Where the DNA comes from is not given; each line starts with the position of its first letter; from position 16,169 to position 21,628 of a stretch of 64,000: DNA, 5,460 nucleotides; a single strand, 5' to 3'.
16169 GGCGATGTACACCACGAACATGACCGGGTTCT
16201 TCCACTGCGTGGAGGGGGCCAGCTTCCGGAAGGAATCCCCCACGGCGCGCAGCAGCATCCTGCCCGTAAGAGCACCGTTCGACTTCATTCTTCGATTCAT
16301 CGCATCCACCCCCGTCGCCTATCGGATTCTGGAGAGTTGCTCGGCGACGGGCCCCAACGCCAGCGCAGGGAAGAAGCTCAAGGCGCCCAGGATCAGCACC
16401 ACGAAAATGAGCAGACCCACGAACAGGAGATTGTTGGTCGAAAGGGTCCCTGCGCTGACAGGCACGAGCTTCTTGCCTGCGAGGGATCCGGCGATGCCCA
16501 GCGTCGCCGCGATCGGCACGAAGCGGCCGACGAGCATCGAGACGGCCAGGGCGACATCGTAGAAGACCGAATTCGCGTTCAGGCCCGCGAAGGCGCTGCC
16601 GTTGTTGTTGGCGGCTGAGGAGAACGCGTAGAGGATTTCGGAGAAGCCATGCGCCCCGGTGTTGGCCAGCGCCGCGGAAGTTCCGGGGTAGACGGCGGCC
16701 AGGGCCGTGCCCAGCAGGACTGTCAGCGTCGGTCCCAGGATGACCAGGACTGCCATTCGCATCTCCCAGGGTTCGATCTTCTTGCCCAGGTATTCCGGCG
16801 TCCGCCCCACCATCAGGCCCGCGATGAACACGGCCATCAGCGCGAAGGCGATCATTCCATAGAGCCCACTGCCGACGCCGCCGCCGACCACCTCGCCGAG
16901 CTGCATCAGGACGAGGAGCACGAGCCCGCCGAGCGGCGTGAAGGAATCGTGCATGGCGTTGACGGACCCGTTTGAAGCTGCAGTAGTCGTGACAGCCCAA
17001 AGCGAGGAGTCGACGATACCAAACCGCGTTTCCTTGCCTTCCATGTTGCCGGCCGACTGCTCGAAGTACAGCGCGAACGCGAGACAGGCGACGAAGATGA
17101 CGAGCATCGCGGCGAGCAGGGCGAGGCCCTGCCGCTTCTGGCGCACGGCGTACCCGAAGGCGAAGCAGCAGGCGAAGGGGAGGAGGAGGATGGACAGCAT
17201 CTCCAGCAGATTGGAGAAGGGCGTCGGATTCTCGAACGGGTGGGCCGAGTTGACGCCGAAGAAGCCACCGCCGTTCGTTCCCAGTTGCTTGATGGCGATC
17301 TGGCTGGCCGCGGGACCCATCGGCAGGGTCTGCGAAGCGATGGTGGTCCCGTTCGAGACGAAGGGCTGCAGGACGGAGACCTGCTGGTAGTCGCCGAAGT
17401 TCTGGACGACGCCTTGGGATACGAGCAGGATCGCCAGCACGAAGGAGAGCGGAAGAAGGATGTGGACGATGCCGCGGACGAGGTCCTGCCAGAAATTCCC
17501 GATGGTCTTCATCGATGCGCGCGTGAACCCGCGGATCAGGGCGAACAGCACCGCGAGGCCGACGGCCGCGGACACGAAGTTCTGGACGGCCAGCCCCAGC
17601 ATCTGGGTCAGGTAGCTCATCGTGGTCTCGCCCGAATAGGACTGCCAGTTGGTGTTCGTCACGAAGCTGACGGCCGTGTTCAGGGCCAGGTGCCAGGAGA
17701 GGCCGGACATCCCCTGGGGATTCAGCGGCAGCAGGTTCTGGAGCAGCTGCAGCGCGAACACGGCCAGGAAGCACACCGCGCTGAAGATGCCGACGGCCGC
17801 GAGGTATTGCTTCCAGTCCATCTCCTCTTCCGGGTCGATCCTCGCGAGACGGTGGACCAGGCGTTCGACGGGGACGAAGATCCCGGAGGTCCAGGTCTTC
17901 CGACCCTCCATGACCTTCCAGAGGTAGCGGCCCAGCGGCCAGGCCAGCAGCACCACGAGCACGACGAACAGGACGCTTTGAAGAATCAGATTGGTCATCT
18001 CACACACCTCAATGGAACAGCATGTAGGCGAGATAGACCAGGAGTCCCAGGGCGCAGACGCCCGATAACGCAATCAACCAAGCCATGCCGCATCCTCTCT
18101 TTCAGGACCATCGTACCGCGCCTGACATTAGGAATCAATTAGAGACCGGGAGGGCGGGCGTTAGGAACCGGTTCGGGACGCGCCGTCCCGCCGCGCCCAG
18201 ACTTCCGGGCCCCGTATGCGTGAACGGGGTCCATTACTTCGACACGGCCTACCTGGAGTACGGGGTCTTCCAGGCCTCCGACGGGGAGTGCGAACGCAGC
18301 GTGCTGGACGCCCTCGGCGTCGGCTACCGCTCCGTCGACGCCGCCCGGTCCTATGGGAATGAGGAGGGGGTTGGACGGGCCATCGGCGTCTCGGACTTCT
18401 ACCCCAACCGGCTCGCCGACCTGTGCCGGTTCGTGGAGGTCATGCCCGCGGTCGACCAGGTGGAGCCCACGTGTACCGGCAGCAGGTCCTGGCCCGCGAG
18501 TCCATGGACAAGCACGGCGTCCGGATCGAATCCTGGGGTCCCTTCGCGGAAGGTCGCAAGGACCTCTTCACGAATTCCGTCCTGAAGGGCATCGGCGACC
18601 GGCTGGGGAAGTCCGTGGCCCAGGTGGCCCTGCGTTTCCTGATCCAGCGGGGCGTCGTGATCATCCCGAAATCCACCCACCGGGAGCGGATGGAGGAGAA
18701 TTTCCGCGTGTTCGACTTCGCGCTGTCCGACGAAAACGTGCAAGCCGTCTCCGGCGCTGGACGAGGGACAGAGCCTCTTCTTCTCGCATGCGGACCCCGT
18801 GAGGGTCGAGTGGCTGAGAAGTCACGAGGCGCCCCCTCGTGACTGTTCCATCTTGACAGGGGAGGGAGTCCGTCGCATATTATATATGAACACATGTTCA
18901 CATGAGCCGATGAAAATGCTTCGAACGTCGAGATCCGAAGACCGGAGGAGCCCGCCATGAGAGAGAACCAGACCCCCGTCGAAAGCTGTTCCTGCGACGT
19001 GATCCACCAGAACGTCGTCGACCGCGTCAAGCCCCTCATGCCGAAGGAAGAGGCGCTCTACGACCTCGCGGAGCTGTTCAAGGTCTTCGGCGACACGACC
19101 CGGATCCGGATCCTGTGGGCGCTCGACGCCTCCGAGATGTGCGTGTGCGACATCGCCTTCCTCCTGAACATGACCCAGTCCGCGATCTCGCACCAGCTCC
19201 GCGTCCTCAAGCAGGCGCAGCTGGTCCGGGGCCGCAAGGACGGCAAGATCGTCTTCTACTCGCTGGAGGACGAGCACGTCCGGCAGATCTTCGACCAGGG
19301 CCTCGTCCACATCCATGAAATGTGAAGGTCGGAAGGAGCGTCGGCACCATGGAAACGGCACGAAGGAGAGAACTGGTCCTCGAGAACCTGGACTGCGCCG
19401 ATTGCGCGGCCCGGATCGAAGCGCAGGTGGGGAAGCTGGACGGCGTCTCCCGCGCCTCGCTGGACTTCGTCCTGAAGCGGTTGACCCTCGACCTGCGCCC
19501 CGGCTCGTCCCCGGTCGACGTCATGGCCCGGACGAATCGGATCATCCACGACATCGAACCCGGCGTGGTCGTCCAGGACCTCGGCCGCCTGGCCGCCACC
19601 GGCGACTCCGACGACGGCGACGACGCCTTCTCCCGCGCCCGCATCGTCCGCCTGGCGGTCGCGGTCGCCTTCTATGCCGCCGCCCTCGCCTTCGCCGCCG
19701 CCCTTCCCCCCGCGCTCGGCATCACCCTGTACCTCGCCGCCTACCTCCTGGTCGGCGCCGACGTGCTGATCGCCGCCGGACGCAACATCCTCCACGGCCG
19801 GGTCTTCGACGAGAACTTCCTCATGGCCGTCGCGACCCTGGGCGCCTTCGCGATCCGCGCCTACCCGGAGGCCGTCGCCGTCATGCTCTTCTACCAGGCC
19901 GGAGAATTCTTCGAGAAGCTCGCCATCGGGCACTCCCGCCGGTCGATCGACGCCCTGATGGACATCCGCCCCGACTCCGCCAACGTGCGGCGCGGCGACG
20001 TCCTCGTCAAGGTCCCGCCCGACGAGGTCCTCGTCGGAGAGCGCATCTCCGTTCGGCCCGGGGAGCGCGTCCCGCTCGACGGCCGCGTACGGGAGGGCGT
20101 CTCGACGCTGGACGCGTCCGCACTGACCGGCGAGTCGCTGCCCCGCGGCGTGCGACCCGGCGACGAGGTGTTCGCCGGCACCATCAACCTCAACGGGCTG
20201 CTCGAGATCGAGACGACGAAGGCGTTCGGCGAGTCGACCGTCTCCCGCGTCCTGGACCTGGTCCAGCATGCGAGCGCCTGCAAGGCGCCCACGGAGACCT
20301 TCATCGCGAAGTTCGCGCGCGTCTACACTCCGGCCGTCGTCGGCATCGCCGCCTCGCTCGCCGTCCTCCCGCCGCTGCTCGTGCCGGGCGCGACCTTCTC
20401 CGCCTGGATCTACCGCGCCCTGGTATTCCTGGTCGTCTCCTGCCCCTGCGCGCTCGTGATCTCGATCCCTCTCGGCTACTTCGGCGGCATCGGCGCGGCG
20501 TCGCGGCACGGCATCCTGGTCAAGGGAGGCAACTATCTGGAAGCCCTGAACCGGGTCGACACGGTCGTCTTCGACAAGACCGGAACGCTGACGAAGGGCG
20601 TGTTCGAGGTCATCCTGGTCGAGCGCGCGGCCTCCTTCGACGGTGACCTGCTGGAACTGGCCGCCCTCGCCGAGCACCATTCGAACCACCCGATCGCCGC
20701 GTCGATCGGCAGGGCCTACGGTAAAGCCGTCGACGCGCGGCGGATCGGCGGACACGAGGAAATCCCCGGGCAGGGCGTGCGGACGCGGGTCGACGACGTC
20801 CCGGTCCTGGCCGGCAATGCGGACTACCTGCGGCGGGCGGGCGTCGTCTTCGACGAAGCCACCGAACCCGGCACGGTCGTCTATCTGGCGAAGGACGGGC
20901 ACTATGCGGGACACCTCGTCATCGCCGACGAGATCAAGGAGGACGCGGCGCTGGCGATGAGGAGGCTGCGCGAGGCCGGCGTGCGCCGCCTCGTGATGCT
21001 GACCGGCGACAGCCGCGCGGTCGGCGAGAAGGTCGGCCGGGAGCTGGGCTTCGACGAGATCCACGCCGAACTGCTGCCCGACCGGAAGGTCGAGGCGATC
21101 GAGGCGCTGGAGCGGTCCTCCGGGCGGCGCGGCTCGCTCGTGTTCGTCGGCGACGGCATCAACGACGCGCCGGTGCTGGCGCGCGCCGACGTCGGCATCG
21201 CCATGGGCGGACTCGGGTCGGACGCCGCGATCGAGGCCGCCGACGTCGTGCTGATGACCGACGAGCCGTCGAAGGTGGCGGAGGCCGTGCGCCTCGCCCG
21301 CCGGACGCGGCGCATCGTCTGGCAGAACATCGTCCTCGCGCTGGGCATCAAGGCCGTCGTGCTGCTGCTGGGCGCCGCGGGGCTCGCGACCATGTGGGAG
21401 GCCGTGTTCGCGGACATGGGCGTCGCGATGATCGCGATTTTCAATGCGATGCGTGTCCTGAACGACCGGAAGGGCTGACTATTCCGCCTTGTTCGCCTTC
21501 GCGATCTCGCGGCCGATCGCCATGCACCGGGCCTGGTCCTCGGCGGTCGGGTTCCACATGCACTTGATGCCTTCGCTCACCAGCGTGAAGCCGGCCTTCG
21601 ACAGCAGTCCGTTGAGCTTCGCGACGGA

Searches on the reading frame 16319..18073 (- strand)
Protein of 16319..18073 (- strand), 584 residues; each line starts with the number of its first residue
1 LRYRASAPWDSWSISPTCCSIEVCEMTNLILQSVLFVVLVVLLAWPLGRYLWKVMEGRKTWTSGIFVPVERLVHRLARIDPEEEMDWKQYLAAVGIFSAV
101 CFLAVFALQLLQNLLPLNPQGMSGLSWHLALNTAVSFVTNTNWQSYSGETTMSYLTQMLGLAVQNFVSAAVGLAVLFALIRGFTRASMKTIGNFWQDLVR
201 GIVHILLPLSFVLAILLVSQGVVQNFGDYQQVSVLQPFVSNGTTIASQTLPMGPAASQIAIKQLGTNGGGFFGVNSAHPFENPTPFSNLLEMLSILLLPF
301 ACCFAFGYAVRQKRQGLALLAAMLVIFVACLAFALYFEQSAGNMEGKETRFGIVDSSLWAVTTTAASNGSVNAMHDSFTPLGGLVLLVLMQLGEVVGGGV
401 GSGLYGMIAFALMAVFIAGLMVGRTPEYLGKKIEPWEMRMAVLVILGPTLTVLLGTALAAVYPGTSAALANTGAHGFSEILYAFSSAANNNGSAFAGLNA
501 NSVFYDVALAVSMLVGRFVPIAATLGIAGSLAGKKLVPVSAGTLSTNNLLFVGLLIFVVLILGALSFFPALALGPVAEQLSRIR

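Call 84: search_protein_families(library=pfam, proteins=[window:16319-18073:-], max_evalue=0.00001)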
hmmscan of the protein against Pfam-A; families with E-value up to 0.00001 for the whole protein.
window:16319-18073:- (584 aa): 1 family
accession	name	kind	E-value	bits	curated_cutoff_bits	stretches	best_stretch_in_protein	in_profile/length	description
PF03814.21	KdpA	-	4.1e-237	788.2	22.6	1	35-580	2-548/548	Potassium-transporting ATPase A subunit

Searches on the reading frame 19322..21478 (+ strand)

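Call 84: search_protein_families(library=pfam, proteins=[window:19322-21478:+], max_evalue=0.00001)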
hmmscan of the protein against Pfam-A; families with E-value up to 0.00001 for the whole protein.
window:19322-21478:+ (718 aa): 3 families
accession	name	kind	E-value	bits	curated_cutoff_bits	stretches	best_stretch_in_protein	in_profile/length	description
PF00122.25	E1-E2_ATPase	-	7.4e-45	153.1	28.1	1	216-396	3-181/181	E1-E2 ATPase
PF00702.32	Hydrolase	-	1.5e-29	104.2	26.4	1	412-623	1-191/191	haloacid dehalogenase-like hydrolase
PF00403.32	HMA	-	2.4e-06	28.2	24.8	1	21-58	5-42/62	Heavy-metal-associated domain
